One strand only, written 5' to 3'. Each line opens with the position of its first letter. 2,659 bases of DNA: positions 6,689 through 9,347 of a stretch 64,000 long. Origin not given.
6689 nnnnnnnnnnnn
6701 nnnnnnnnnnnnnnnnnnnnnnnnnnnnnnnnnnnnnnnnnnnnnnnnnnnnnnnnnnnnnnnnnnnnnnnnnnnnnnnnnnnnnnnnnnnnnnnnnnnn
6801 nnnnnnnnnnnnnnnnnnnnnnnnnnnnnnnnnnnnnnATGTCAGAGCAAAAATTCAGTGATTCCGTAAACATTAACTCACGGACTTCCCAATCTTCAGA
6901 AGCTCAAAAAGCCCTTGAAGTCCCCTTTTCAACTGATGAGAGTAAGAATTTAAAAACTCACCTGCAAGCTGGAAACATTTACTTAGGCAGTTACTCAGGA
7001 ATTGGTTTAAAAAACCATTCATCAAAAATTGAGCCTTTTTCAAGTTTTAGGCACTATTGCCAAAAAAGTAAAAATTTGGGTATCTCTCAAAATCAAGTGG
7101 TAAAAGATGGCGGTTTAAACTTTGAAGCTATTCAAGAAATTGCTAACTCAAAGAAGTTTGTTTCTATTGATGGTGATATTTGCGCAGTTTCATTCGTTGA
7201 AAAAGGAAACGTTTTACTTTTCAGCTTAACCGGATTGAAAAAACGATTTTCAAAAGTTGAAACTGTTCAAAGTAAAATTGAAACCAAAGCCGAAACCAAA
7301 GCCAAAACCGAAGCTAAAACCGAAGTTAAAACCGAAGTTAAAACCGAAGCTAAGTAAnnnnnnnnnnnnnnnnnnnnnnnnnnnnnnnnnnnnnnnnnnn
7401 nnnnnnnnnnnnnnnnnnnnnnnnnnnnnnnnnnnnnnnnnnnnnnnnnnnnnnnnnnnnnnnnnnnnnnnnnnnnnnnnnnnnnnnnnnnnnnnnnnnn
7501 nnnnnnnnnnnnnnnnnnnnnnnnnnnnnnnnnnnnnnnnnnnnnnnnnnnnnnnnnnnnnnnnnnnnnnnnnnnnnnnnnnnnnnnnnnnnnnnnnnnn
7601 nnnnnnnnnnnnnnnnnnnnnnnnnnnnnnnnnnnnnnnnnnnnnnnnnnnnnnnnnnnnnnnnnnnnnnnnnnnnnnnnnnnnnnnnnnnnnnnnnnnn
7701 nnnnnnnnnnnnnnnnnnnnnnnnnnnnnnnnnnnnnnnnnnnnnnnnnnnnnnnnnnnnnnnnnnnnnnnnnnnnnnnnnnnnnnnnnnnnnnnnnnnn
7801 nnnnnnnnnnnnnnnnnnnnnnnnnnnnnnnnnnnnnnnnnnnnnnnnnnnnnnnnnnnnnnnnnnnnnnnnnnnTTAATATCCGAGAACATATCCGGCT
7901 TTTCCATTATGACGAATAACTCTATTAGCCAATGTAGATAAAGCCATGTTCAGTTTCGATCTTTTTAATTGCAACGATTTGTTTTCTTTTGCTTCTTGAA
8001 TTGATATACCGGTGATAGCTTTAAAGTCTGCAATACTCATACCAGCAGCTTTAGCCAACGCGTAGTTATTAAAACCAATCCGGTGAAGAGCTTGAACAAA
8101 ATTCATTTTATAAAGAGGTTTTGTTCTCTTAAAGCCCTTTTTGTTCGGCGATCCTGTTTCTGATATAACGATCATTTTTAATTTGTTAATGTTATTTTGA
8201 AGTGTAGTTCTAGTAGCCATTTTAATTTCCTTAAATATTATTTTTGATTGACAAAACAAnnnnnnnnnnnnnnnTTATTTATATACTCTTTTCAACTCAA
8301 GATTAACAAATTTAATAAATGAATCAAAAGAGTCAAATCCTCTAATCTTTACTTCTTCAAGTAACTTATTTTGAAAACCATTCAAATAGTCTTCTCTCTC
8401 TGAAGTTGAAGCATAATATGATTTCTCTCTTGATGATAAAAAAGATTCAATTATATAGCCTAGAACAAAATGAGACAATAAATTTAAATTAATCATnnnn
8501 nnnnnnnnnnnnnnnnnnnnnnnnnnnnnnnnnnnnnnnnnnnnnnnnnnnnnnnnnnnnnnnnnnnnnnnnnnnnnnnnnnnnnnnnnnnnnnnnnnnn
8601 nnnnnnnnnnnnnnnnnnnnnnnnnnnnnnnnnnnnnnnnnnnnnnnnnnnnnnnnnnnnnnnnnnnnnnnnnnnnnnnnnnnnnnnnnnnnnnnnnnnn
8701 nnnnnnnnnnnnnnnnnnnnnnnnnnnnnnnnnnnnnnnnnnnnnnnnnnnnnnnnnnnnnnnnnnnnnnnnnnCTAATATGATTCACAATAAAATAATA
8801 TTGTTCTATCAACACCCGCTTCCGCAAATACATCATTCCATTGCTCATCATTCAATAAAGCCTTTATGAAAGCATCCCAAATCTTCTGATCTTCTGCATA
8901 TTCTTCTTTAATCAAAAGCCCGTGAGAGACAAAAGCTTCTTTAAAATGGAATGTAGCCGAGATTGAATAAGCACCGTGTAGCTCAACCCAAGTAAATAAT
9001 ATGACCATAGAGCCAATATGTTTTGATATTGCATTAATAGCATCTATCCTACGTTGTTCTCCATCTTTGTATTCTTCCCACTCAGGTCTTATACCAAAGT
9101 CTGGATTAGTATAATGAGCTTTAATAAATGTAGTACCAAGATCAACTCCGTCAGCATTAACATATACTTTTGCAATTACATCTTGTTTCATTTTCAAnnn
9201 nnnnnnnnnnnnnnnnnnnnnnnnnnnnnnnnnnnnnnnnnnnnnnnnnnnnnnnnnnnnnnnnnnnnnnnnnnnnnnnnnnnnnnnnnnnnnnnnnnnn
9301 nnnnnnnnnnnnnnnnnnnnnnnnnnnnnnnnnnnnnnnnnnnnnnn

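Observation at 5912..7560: Oppositely oriented moron-like island with its own terminator, flanked by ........-containing repeats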

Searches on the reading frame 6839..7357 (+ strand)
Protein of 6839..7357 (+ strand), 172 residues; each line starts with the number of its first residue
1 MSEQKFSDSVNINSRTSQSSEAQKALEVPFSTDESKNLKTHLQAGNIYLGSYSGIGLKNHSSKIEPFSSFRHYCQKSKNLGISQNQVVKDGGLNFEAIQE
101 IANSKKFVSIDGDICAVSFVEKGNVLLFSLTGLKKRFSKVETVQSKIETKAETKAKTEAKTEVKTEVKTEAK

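Call 10: search_protein_families(library=phrogs, proteins=[window:6839-7357:+], max_evalue=0.01)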
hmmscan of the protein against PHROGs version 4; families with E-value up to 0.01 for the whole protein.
window:6839-7357:+ (172 aa): 0 families

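Call 11: search_protein_families(library=pfam, proteins=[window:6839-7357:+], max_evalue=0.1)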
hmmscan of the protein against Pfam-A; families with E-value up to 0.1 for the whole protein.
window:6839-7357:+ (172 aa): 0 families

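Call 13: find_related_loci(query=window:6839-7357:+, collection=viral_contigs, flank=10000)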
Query window:6839-7357:+ (172 aa) in viral_contigs; peptide patterns used: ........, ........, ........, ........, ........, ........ (x = any residue, [..] = any of these).
25 stretches matched a pattern, but none encodes a relative of the query by tblastn (E <= 1e-3).

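Call 16: search_dna_similar(query=window:6839-7357:+, collection=phages, mode=protein, max_rows=15, max_evalue=1)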
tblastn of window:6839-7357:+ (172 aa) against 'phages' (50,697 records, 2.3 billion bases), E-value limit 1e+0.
No match.

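Call 17: find_encoding_contigs(protein=window:6839-7357:+, flank=10000, max_places=10)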
Protein window:6839-7357:+ (172 aa): 23 contigs read that carry it; 1 place shown.
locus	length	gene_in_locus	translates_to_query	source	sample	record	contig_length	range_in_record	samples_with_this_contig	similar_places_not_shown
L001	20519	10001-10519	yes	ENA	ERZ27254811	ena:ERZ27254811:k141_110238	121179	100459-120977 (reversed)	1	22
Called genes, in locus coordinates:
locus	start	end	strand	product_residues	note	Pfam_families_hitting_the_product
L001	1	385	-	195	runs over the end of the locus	?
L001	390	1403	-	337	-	-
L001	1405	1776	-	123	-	-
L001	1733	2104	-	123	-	-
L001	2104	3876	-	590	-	-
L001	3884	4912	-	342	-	-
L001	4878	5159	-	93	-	PF13223:DUF4031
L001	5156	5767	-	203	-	PF00929:RNase_T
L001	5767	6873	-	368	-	PF27249:MJ0330_N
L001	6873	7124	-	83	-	-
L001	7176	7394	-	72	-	-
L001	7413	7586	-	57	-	-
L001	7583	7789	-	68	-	-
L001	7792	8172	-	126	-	-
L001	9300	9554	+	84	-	-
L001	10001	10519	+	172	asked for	-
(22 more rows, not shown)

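Call 19: find_homologous_proteins(query=window:6839-7357:+, max_evalue=0.01)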
Query window:6839-7357:+ (172 aa): 1 proteins with E <= 0.01 among 1011 candidates.
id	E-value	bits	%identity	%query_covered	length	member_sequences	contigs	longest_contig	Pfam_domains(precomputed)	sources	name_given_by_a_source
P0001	8.2e-96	336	99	95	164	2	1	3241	-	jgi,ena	-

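Call 35: find_encoding_contigs(protein=P0001, flank=10000, max_places=4)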
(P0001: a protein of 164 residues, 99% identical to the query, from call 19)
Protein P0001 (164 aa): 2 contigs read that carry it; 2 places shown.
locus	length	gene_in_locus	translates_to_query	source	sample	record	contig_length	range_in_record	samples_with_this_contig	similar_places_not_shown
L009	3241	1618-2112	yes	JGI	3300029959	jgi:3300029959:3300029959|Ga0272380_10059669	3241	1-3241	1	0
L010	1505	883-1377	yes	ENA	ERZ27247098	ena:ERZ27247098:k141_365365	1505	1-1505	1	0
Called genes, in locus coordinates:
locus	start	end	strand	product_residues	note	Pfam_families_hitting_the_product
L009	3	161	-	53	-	?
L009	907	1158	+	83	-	-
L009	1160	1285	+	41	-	-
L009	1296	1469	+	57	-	-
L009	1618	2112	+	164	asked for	-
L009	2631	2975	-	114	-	-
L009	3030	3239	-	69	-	?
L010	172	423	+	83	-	-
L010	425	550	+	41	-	-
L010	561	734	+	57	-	-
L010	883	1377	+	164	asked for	-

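Call 50: search_protein_representatives(protein=window:6839-7357:+)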
Query: 172 residues. Proteins with E-value up to 0.001 (for the whole library): 1; up to 1e-10: 1; up to 1e-30: 1. The best 1 are listed.
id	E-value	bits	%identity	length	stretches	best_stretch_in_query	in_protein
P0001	2.6e-96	335.9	99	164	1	1-164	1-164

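Call 51: predict_structure(protein=window:6839-7357:+)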
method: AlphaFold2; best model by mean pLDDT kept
length: 172 residues; sequences in the alignment: 1
mean_pLDDT: 36.2   pTM: 0.21
mean pLDDT of the five models: 36.2, 35.8, 34.3, 33.4, 33.4
residues with pLDDT >= 90: 0; 70-90: 0; 50-70: 8; < 50: 164
segments of 3 or more residues with pLDDT < 50: 1-149, 157-159, 161-163, 165-167, 169-172
pLDDT, mean of each block of 10 residues (from residue 1): 31 33 32 37 35 28 31 30 30 38 38 38 40 37 41 50 46 43
secondary structure, 60 per line:
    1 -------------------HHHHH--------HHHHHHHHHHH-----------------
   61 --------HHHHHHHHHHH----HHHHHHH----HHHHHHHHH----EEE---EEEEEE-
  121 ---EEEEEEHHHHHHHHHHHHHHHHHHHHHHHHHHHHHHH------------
elements in order: H20-24 H33-43 H69-79 H84-90 H95-103 E108-110 E114-119 E124-129 H130-160

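Call 67: search_protein_families(library=ncbifam, proteins=[window:6839-7357:+], max_evalue=0.1)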
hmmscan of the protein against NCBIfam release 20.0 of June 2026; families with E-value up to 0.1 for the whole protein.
window:6839-7357:+ (172 aa): 0 families

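Call 75: search_solved_structures(query=window:6839-7357:+, max_evalue=5)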
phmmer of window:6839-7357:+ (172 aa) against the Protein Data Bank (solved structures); distinct sequences matched with E-value up to 5: 5.
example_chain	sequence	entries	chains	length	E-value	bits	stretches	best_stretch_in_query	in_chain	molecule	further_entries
5zgb_E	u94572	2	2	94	0.012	19.1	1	131-171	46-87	PsaE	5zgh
1yvc_A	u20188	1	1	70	0.63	13.5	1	90-143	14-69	MrR5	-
28op_P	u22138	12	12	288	0.64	13.4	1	25-77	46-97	Centromere protein P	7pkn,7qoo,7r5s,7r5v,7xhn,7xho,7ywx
7pb8_P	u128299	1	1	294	0.65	13.4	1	25-77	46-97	Centromere protein P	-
5wlc_LJ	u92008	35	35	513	0.78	13.2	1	23-108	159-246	Utp15 | U3 small nucleolar RNA-associated protein 15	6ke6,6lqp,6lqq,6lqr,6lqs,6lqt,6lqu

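Call 78: search_protein_families(library=padloc, proteins=[window:6839-7357:+], max_evalue=0.1)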
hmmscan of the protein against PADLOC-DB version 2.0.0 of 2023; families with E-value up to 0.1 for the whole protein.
window:6839-7357:+ (172 aa): 0 families

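Call 91: search_protein_families(library=pfam, proteins=[window:6839-7357:+], max_evalue=10)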
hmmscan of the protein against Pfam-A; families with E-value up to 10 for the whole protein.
window:6839-7357:+ (172 aa): 0 families

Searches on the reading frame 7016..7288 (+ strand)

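Call 91: search_protein_families(library=pfam, proteins=[window:7016-7288:+], max_evalue=10)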
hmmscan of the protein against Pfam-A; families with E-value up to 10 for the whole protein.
window:7016-7288:+ (91 aa): 1 family
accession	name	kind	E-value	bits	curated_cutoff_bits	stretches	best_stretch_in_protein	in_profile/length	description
PF07576.18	BRAP2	-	0.044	14.4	22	1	40-63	65-88/99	BRCA1-associated protein 2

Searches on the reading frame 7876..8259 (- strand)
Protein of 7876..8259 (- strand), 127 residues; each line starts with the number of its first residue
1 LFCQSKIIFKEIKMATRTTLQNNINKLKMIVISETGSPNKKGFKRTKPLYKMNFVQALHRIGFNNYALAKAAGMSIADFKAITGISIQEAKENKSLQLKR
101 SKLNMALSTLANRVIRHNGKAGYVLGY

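Call 10: search_protein_families(library=phrogs, proteins=[window:7876-8259:-], max_evalue=0.01)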
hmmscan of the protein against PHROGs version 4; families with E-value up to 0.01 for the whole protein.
window:7876-8259:- (127 aa): 0 families

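Call 11: search_protein_families(library=pfam, proteins=[window:7876-8259:-], max_evalue=0.1)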
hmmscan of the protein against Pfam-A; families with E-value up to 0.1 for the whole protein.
window:7876-8259:- (127 aa): 0 families

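Call 67: search_protein_families(library=ncbifam, proteins=[window:7876-8220:-], max_evalue=0.1)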
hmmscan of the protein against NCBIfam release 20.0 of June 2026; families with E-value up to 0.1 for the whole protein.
window:7876-8220:- (114 aa): 1 family
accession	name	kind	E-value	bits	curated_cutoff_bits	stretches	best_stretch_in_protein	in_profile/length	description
NF007481.0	PRK10072.1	equivalog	0.068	13.7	110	0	54-97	40-83/96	HTH-type transcriptional regulator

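Call 72: find_encoding_contigs(protein=window:7876-8220:-, flank=6000, max_places=10)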
Protein window:7876-8220:- (114 aa): 24 contigs read that carry it; 1 place shown.
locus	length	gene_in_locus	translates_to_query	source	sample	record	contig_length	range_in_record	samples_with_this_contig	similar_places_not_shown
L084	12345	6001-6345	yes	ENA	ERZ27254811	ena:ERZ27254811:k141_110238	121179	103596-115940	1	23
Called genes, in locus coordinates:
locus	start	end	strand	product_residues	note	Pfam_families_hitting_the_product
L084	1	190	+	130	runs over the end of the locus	-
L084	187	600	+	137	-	-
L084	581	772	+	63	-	-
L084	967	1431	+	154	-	-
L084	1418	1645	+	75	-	-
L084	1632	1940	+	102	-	-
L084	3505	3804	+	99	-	-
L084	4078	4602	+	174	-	-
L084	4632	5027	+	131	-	-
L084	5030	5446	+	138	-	-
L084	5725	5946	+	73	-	-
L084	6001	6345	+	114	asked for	-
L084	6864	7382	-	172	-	-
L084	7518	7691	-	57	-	-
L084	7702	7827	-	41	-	-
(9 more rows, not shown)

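Call 77: search_solved_structures(query=window:7876-8220:-, max_evalue=5)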
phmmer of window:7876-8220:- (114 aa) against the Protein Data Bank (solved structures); distinct sequences matched with E-value up to 5: 2.
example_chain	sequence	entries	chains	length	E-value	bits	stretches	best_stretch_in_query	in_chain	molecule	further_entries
9uh7_K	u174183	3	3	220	0.19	15.3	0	72-108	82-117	UPF0711 protein C18orf21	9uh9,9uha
7qca_SF0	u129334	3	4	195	0.19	15.3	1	5-72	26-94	40S ribosomal protein S5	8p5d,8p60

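Call 78: search_protein_families(library=padloc, proteins=[window:7876-8220:-], max_evalue=0.1)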
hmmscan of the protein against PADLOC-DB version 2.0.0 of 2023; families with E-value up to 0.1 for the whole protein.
window:7876-8220:- (114 aa): 1 family
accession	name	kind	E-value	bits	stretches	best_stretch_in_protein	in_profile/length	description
PDLC01951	CARF9--CARF_HEPN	-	0.017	12.2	1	8-104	273-369/441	-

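Call 91: search_protein_families(library=pfam, proteins=[window:7876-8220:-], max_evalue=10)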
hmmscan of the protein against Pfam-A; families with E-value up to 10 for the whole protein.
window:7876-8220:- (114 aa): 1 family
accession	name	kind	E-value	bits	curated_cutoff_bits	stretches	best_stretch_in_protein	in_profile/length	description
PF14555.12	UBA_4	-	0.16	12.2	21.8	1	62-78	3-19/43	UBA-like domain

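Call 103: predict_structure(protein=window:7876-8220:-)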
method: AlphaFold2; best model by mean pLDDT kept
length: 114 residues; sequences in the alignment: 1
mean_pLDDT: 64.5   pTM: 0.51
mean pLDDT of the five models: 64.5, 48.6, 45.5, 42.7, 41.1
residues with pLDDT >= 90: 1; 70-90: 53; 50-70: 27; < 50: 33
segments of 3 or more residues with pLDDT < 50: 16-38, 107-114
pLDDT, mean of each block of 10 residues (from residue 1): 52 50 40 45 70 85 87 79 84 77 54 34
secondary structure, 60 per line:
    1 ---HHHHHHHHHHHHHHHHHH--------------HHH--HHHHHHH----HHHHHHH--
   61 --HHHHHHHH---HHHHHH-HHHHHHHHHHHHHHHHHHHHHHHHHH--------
elements in order: H4-21 H41-47 H52-58 H63-70 H74-79 H81-106

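Call 105: fold_search(model_id=the predicted structure, library=pdb)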
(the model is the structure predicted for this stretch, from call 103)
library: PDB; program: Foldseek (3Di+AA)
matches with E <= 10: 56; with E <= 0.001: 0
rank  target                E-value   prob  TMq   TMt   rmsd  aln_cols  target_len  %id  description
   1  3kxa_A                9.7e-01  0.33  0.31  0.28  11.0       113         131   16  Crystal Structure of NGO0477 from Neisseria gonorrhoeae (released 2010-01-19)
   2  3kxa_B                1.2e+00  0.28  0.31  0.28  11.0       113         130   16  Crystal Structure of NGO0477 from Neisseria gonorrhoeae (released 2010-01-19)
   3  6ywe_9                3.0e+00  0.04  0.18  0.12  14.5       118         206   15  The structure of the mitoribosome from Neurospora crassa in the P/E tRNA bound state (released 2020-11-11)
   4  1ez3_B                3.3e+00  0.08  0.26  0.25  13.9       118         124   14  CRYSTAL STRUCTURE OF THE NEURONAL T-SNARE SYNTAXIN-1A (released 2000-06-07)
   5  7csv_A                3.7e+00  0.08  0.25  0.28  15.0       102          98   18  Pseudomonas aeruginosa antitoxin HigA (released 2021-01-13)
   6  8a22_Ub               4.1e+00  0.03  0.19  0.17  14.4       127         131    8  Structure of the mitochondrial ribosome from Polytomella magna (released 2022-11-16)
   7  7rto_B                4.4e+00  0.02  0.18  0.08  15.3       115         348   11  Cryo-EM structure of bluetongue virus capsid protein VP5 at low endosomal pH intermediate state 2 (released 2021-11-03)
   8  2hfi_MODEL_1_A        4.6e+00  0.08  0.31  0.29  10.2       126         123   10  Solution NMR Structure of Protein yppE from Bacillus subtilis. Northeast Structural Genomics Consortium Target (released 2006-07-25)
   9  1z23_MODEL_1_A        4.6e+00  0.06  0.23  0.17  15.1       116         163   12  The serine-rich domain from Crk-associated substrate (p130Cas) (released 2005-04-05)
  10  5dqt_B                4.8e+00  0.03  0.17  0.07  14.5       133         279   10  Crystal Structure of Cas-DNA-22 complex (released 2015-11-11)
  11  9gvf                  4.8e+00  0.03  0.17  0.12  12.8       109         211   11  Crystal structure of a computationally designed protein (released 2025-10-08)
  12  7of1_b                4.8e+00  0.03  0.21  0.08  13.4       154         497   17  Nog1-TAP associated immature ribosomal particle population A from S. cerevisiae (released 2021-11-03)
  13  8apn_Ub               4.8e+00  0.02  0.19  0.18  14.2       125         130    8  Structure of the mitochondrial ribosome from Polytomella magna with tRNA bound to the P site (released 2022-11-16)
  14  8s6p                  5.1e+00  0.03  0.15  0.11  12.1       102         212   11  Crystal structure of a computationally designed protein bound to a Ru-containing cofactor (released 2025-05-28)
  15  6f8h_A                5.4e+00  0.06  0.24  0.28  14.7        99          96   18  antitoxin GraA (released 2019-01-30)
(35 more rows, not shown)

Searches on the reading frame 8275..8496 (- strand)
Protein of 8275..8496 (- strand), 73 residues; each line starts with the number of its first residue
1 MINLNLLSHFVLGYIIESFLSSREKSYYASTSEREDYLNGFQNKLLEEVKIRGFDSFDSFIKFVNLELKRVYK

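Call 67: search_protein_families(library=ncbifam, proteins=[window:8275-8496:-], max_evalue=0.1)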
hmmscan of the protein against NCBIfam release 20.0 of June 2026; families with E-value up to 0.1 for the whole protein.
window:8275-8496:- (73 aa): 2 families
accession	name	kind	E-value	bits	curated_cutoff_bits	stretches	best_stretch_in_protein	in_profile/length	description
NF002422.0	PRK01546.1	equivalog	0.068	13.2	143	1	31-50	31-50/79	hypothetical protein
NF053600.1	MbhI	equivalog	0.097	13.2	95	1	7-63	12-69/97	membrane-bound hydrogenase complex subunit MbhI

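Call 78: search_protein_families(library=padloc, proteins=[window:8275-8496:-], max_evalue=0.1)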
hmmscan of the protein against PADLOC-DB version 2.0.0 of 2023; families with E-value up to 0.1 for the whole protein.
window:8275-8496:- (73 aa): 0 families

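Call 91: search_protein_families(library=pfam, proteins=[window:8275-8496:-], max_evalue=10)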
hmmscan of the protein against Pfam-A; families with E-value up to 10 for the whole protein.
window:8275-8496:- (73 aa): 1 family
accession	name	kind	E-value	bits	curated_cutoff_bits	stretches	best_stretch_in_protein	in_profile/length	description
PF15990.10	UPF0767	-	0.15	12.7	27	1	11-34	26-49/83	UPF0767 family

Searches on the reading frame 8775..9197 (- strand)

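Call 10: search_protein_families(library=phrogs, proteins=[window:8775-9197:-], max_evalue=0.01)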
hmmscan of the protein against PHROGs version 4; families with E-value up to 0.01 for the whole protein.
window:8775-9197:- (140 aa): 1 family
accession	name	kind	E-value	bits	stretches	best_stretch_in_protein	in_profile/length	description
phrog_17292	-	unknown function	0.0069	17.2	0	79-117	43-81/111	-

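Call 11: search_protein_families(library=pfam, proteins=[window:8775-9197:-], max_evalue=0.1)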
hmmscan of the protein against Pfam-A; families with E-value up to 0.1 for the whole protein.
window:8775-9197:- (140 aa): 1 family
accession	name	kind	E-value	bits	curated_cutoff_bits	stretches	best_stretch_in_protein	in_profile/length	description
PF19510.5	DUF6044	-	0.045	12.6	27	1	61-112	80-129/564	Protein of unknown function (DUF6044)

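Call 67: search_protein_families(library=ncbifam, proteins=[window:8775-9197:-], max_evalue=0.1)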
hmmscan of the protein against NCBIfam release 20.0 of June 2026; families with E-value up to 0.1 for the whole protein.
window:8775-9197:- (140 aa): 0 families
